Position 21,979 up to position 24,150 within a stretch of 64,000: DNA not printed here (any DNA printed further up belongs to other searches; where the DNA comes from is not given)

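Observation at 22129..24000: NuoI/MbxN-like ferredoxin subunit fused in-frame to a GltD/SudA-type NAD(P)H flavoprotein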

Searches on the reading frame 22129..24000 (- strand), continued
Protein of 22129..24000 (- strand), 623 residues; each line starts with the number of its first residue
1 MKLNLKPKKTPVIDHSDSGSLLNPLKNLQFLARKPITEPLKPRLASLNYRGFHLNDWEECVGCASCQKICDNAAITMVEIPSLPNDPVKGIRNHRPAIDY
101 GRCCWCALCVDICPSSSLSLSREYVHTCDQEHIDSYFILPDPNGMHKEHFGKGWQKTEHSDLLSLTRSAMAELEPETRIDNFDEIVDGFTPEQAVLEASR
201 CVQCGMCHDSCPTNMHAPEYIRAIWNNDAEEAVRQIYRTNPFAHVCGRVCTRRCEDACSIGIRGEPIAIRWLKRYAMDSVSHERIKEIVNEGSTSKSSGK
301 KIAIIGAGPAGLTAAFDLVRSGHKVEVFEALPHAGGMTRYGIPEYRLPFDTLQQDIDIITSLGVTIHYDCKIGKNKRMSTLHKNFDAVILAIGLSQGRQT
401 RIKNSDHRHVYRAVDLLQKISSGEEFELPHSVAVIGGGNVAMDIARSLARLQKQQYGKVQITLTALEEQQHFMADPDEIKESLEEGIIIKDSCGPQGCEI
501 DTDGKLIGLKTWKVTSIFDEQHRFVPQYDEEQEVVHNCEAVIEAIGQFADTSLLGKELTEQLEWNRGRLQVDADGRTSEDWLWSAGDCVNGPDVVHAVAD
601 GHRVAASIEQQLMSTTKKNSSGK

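Call 58: fold_search(model_id=the predicted structure, library=pdb)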
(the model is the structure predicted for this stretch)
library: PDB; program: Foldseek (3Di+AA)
matches with E <= 10: 1987; with E <= 0.001: 680
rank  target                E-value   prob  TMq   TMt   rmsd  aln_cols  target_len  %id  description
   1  5jca_L                1.7e-42  1.00  0.68  0.89   2.3       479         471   32  NADP(H) bound NADH-dependent Ferredoxin:NADP Oxidoreductase (NfnI) from Pyrococcus furiosus (released 2017-04-12)
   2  5jfc_L                4.8e-42  1.00  0.67  0.89   2.0       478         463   31  NADH-dependent Ferredoxin:NADP Oxidoreductase (NfnI) from Pyrococcus furiosus (released 2017-04-12)
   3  5vj7_A                7.8e-42  1.00  0.67  0.89   2.2       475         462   31  Ferredoxin NADP Oxidoreductase (Xfn) (released 2017-07-19)
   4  4ylf_B                2.2e-38  1.00  0.67  0.88   2.6       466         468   33  Insights into flavin-based electron bifurcation via the NADH-dependent reduced ferredoxin-NADP oxidoreductase structur (released 2015-07-08)
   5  9bov_A                6.1e-36  1.00  0.60  0.32   6.7       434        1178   33  Structure of electron bifurcating Nfn-ABC complexed with NAD from Caldicellulosiruptor saccharolyticus (released 2025-03-05)
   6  9n5u_A                6.8e-36  1.00  0.59  0.39   6.8       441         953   32  Structure of the Thermococcus sibiricus NfnABC complex (released 2025-05-07)
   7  8oh5_C                6.0e-34  1.00  0.60  0.32   6.6       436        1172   31  Cryo-EM structure of the electron bifurcating transhydrogenase StnABC complex from Sporomusa Ovata (state 2) (released 2023-09-13)
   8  9n5v_A                3.7e-33  1.00  0.59  0.39   6.8       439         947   32  Structure of the NAD(H)-bound Thermococcus sibiricus NfnABC complex (released 2025-05-07)
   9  6s6s_E                1.3e-32  1.00  0.66  0.87   2.6       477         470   27  Structure of Azospirillum brasilense Glutamate Synthase in a4b4 oligomeric state. (released 2019-09-11)
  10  6s6t_E                1.8e-32  1.00  0.66  0.86   2.9       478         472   26  Structure of Azospirillum brasilense Glutamate Synthase in a4b3 oligomeric state (released 2019-09-11)
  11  1h7w_B                1.6e-31  1.00  0.62  0.39  12.0       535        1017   25  Dihydropyrimidine dehydrogenase (DPD) from pig (released 2001-02-23)
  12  7m32_A                5.9e-31  1.00  0.60  0.38  12.4       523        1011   25  Dihydropyrimidine Dehydrogenase (DPD) C671A Mutant Soaked with Uracil and NADPH Anaerobically (released 2021-06-09)
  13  1h7x_B                6.6e-31  1.00  0.62  0.39   3.5       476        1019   25  Dihydropyrimidine dehydrogenase (DPD) from pig, ternary complex of a mutant enzyme (C671A), NADPH and 5-fluorouracil (released 2001-02-23)
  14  7m32_C                7.8e-31  1.00  0.60  0.38   3.5       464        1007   26  Dihydropyrimidine Dehydrogenase (DPD) C671A Mutant Soaked with Uracil and NADPH Anaerobically (released 2021-06-09)
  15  1h7w_A                1.0e-30  1.00  0.62  0.39   3.5       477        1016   25  Dihydropyrimidine dehydrogenase (DPD) from pig (released 2001-02-23)
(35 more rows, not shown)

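Call 63: list_cluster_members(proteins=[P0028, P0030, P0002, P0013, P0014, P0025, P0034])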
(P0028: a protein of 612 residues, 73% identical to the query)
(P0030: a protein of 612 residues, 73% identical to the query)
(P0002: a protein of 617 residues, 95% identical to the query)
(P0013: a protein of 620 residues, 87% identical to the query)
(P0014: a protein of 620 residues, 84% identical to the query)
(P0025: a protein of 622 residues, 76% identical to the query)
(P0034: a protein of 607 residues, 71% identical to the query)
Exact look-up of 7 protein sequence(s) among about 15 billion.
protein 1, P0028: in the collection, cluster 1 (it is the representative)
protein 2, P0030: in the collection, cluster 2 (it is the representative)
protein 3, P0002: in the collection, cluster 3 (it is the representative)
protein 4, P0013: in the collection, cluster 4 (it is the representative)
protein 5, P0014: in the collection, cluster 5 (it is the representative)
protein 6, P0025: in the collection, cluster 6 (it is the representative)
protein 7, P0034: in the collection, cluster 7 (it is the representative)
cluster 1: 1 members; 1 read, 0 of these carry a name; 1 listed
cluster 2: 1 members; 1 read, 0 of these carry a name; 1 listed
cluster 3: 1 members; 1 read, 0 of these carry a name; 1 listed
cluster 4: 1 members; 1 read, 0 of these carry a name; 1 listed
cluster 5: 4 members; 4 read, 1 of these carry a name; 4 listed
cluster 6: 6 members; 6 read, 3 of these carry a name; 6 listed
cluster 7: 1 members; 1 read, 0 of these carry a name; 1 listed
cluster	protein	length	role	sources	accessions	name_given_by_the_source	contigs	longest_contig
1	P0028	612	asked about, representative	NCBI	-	-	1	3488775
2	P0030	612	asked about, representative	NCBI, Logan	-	-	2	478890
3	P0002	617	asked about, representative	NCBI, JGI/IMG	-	-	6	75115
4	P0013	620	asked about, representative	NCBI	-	-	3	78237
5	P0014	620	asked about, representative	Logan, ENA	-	-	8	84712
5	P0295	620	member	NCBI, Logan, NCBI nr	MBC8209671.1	MAG: FAD-dependent oxidoreductase [Gammaproteobacteria bacterium] | FAD-dependent oxidoreductase [Gammaproteobacteria bacterium]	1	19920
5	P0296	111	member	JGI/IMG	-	-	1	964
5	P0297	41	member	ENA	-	-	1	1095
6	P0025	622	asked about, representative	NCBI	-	-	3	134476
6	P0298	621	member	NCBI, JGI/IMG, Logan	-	glutamate synthase (NADPH/NADH) small chain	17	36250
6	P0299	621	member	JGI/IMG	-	glutamate synthase (NADPH/NADH) small chain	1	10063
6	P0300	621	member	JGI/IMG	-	glutamate synthase (NADPH/NADH) small chain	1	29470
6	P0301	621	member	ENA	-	-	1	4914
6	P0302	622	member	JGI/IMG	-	-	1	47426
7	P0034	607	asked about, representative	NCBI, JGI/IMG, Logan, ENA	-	-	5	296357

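Call 64: find_encoding_contigs(protein=P0028, flank=10000, max_places=1)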
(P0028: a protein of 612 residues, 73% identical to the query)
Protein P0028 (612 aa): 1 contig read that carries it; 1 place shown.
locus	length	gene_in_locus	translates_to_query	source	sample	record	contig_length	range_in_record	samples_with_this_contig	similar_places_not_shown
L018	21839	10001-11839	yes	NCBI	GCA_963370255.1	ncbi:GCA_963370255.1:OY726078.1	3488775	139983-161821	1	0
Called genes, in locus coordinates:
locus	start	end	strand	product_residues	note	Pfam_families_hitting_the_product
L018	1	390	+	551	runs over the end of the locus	-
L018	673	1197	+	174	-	PF01899:MNHE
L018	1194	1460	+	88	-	PF04066:MrpF_PhaF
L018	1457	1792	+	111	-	PF03334:PhaG_MnhG_YufB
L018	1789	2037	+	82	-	PF13244:MbhD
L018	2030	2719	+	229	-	PF04039:MnhB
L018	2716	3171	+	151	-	PF00420:Oxidored_q2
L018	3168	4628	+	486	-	PF10125:NADHdeh_related, PF00361:Proton_antipo_M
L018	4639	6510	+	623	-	PF00361:Proton_antipo_M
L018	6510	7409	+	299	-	PF00146:NADHdh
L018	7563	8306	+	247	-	PF01058:Oxidored_q6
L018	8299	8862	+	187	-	PF00329:Complex1_30kDa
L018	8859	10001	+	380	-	PF00346:Complex1_49kDa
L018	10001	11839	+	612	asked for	PF00037:Fer4 (faint), PF12838:Fer4_7 (weak), PF13187:Fer4_9 (faint), PF14691:Fer4_20, PF01946:Thi4 (faint), PF01266:DAO (weak), PF07992:Pyr_redox_2, PF13450:NAD_binding_8, +2 more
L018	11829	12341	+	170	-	PF02915:Rubrerythrin (faint)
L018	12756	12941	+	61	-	-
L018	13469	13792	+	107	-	-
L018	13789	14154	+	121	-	PF05717:TnpB_IS66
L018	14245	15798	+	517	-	PF13007:LZ_Tnp_IS66, PF03050:DDE_Tnp_IS66, PF13817:DDE_Tnp_IS66_C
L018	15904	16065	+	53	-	-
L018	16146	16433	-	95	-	PF03626:COX4_pro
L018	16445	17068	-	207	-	PF00510:COX3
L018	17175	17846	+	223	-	PF00857:Isochorismatase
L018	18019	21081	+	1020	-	PF13188:PAS_8 (weak), PF00512:HisKA, PF02518:HATPase_c, PF00072:Response_reg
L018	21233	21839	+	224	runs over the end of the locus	PF00300:His_Phos_1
